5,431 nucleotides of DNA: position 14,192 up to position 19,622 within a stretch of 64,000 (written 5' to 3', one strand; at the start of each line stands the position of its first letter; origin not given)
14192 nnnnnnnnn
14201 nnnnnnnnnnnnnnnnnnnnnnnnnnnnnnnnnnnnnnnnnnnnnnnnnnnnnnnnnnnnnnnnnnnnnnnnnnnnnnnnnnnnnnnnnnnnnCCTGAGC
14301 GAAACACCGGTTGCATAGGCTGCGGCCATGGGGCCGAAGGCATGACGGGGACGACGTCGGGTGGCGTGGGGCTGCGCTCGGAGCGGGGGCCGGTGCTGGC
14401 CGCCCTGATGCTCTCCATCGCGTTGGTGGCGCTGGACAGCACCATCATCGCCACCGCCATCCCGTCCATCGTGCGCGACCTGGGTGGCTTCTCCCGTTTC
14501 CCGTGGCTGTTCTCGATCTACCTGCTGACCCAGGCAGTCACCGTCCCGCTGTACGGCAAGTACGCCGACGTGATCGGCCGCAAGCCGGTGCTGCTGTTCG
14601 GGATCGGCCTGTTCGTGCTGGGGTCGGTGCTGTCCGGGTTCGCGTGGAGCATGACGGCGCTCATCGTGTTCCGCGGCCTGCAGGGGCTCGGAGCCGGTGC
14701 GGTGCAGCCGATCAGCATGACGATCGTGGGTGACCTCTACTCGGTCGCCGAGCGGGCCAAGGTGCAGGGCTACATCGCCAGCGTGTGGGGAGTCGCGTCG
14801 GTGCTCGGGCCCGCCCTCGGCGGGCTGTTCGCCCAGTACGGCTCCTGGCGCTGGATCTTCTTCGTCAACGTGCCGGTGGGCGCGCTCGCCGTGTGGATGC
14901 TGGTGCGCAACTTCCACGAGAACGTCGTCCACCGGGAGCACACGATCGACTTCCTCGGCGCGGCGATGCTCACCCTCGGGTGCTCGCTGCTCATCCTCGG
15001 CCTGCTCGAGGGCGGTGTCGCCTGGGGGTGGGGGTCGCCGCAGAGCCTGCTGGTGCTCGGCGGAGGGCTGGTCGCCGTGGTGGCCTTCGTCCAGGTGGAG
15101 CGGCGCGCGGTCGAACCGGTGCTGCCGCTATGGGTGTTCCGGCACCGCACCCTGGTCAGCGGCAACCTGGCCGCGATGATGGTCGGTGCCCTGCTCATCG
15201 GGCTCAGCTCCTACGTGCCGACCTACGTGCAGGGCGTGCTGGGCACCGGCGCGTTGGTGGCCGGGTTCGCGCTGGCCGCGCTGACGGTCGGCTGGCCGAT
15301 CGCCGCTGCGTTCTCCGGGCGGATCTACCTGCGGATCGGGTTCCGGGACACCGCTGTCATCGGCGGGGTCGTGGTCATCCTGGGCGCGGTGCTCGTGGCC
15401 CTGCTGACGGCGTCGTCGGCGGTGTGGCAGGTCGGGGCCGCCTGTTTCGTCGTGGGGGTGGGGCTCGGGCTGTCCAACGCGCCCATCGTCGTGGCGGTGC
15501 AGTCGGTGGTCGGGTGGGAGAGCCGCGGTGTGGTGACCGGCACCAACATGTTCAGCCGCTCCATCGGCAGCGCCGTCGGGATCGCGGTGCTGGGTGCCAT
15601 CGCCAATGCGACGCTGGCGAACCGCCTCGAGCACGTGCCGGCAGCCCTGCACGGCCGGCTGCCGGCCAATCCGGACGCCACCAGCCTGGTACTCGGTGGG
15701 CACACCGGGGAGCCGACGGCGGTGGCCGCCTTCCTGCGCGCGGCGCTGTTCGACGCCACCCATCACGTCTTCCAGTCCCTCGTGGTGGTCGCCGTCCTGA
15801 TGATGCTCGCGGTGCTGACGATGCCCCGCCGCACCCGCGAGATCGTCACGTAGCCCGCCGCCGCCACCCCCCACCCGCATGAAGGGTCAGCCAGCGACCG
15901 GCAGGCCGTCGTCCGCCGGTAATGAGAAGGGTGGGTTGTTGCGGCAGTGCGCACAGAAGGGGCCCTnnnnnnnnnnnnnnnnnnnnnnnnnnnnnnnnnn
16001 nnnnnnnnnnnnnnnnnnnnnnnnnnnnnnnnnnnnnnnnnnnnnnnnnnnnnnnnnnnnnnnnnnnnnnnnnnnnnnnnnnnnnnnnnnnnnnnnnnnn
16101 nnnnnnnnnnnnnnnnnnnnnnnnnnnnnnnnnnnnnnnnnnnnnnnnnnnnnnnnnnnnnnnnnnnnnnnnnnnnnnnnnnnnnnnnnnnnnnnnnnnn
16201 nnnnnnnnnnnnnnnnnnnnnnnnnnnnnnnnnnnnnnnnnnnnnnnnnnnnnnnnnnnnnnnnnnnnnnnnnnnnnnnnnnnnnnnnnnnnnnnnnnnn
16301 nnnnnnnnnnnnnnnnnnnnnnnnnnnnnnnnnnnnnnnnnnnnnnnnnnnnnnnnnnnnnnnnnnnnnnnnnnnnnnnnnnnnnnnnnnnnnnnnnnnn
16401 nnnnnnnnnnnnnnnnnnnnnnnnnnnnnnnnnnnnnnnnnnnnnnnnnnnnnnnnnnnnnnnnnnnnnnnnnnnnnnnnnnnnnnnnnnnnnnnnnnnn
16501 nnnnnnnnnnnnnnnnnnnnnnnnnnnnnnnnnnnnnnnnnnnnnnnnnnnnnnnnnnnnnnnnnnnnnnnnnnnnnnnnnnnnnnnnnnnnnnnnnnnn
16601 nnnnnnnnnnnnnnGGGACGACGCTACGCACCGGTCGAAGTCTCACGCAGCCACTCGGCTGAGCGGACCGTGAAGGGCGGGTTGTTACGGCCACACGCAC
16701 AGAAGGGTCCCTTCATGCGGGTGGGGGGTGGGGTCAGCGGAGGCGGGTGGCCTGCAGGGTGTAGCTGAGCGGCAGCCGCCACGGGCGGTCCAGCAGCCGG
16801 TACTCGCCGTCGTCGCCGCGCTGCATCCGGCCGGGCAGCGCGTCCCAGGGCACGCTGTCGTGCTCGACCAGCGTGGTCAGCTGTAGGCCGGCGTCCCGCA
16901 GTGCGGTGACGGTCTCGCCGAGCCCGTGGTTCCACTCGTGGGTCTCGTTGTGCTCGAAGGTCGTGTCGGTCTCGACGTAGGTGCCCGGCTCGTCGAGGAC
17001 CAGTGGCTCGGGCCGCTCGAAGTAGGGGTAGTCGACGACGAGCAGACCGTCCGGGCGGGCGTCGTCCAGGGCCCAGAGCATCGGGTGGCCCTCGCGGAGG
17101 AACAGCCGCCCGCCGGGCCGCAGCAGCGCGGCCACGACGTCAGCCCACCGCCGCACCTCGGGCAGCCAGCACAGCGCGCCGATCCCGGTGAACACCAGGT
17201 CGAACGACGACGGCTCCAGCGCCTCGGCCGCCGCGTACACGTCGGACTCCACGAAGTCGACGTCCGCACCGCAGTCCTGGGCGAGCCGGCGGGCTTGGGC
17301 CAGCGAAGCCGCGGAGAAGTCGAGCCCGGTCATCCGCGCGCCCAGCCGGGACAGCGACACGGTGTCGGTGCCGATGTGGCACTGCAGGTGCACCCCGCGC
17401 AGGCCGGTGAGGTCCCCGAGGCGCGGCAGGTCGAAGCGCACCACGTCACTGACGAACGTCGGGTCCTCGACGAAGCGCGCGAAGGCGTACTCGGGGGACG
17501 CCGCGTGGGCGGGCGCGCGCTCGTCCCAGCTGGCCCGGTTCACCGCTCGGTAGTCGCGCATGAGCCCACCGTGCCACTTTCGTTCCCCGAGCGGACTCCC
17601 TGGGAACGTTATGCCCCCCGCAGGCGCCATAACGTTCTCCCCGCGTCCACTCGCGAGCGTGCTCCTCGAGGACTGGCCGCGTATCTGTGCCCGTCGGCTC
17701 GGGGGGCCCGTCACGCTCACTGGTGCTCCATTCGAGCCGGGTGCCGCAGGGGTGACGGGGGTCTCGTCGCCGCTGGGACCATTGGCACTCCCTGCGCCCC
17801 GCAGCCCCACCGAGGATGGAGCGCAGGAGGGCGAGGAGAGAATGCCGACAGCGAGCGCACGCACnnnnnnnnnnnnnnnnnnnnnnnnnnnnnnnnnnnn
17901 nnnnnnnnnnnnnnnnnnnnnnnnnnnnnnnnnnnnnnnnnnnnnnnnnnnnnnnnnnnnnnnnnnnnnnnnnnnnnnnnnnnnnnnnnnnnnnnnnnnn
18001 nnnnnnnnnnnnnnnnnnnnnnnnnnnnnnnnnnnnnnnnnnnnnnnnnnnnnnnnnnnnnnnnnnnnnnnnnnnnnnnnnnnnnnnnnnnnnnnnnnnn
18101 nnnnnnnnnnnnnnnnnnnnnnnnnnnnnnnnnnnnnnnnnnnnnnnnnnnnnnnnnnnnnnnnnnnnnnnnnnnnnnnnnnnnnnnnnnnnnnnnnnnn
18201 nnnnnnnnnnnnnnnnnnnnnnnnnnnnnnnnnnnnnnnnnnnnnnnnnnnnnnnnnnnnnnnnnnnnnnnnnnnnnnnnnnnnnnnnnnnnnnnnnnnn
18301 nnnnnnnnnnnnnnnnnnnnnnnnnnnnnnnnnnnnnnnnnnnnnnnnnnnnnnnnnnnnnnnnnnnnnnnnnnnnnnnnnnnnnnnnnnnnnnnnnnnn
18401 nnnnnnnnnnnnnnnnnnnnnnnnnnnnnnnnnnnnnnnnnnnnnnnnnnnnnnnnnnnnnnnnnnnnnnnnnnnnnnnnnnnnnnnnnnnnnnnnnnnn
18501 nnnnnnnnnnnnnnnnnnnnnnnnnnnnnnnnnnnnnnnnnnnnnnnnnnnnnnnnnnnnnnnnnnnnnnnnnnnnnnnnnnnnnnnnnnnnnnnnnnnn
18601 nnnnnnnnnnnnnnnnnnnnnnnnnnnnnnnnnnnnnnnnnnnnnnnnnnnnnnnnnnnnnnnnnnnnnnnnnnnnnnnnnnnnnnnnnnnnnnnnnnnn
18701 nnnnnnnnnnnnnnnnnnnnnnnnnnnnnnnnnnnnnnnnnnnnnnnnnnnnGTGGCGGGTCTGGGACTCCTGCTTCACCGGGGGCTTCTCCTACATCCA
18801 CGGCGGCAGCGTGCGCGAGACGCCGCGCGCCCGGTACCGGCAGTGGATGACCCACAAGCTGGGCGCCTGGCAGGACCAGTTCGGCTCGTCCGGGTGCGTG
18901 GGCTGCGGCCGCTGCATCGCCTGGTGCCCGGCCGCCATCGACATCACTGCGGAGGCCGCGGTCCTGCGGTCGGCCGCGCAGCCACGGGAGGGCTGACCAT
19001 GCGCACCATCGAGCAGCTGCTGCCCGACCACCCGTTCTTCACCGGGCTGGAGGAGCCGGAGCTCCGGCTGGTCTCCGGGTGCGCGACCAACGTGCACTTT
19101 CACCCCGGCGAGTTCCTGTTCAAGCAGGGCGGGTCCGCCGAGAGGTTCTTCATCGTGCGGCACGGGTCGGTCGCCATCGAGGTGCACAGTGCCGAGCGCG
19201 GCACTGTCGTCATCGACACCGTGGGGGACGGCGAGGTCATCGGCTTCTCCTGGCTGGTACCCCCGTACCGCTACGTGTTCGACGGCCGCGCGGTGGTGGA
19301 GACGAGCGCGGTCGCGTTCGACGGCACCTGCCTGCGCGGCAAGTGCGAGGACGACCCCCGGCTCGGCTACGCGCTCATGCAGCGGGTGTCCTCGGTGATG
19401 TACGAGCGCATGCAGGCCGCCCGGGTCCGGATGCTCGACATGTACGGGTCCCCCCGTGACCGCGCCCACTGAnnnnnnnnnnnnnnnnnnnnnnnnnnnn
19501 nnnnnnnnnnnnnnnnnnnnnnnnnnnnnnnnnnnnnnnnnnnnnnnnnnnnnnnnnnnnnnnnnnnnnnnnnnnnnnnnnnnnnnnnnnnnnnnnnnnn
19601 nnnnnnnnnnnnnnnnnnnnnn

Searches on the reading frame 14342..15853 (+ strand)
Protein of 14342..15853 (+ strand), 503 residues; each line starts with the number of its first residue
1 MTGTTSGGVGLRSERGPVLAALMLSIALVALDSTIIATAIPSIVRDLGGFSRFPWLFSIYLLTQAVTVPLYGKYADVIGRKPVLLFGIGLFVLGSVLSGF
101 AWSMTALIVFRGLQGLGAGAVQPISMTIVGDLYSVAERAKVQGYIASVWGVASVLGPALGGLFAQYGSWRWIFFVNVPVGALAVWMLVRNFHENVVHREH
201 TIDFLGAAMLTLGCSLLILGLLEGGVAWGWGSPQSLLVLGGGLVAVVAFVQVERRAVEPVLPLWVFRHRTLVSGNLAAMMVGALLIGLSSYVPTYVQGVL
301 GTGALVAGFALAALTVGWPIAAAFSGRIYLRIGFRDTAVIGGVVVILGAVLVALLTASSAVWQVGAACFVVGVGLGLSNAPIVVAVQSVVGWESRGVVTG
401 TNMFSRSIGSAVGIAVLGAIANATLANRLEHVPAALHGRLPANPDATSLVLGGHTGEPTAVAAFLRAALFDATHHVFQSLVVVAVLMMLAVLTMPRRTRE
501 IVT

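Call 34: search_protein_families(library=pfam, proteins=[window:14342-15853:+], max_evalue=0.001)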
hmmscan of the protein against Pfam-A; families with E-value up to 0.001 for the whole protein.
window:14342-15853:+ (503 aa): 3 families
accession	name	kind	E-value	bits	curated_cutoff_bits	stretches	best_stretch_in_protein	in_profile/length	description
PF07690.21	MFS_1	-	2.1e-49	168.8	33.4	1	22-413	1-346/347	Major Facilitator Superfamily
PF06609.19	TRI12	-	2.2e-14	53.3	23.2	1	33-463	60-508/599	Fungal trichothecene efflux pump (TRI12)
PF00083.30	Sugar_tr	-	3.4e-14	53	22.3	1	54-187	49-189/452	Sugar (and other) transporter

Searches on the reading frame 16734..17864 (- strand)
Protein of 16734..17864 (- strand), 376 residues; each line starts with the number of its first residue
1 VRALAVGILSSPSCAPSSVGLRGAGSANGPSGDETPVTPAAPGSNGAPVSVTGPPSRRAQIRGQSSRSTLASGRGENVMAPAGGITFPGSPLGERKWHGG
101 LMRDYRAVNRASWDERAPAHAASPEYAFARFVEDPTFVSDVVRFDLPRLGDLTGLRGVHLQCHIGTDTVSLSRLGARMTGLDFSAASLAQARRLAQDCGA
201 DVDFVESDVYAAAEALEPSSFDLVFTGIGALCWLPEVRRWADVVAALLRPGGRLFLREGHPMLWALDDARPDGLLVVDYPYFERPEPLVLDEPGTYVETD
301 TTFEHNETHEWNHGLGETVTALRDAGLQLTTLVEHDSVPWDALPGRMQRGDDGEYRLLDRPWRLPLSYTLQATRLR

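Call 34: search_protein_families(library=pfam, proteins=[window:16734-17864:-], max_evalue=0.001)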
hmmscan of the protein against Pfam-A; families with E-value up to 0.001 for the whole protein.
window:16734-17864:- (376 aa): 4 families
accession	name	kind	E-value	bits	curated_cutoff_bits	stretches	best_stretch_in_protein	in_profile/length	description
PF08242.18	Methyltransf_12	-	8e-14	52.6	30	1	159-254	2-98/98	Methyltransferase domain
PF13649.12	Methyltransf_25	-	5.4e-12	46.7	27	1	162-252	6-97/97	Methyltransferase domain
PF08241.18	Methyltransf_11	-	2.7e-11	44.4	21.2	1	162-256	5-95/95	Methyltransferase domain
PF13847.12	Methyltransf_31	-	6.8e-07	29.5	27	1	175-258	28-111/145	Methyltransferase domain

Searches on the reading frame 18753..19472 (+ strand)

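Call 72: search_protein_families(library=pfam, proteins=[window:18753-19472:+], max_evalue=0.00001)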
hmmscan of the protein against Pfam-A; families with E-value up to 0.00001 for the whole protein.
window:18753-19472:+ (239 aa): 1 family
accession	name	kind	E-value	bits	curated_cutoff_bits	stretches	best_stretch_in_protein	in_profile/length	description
PF00027.35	cNMP_binding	-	6.1e-12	45.8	27.5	1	114-199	2-87/89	Cyclic nucleotide-binding domain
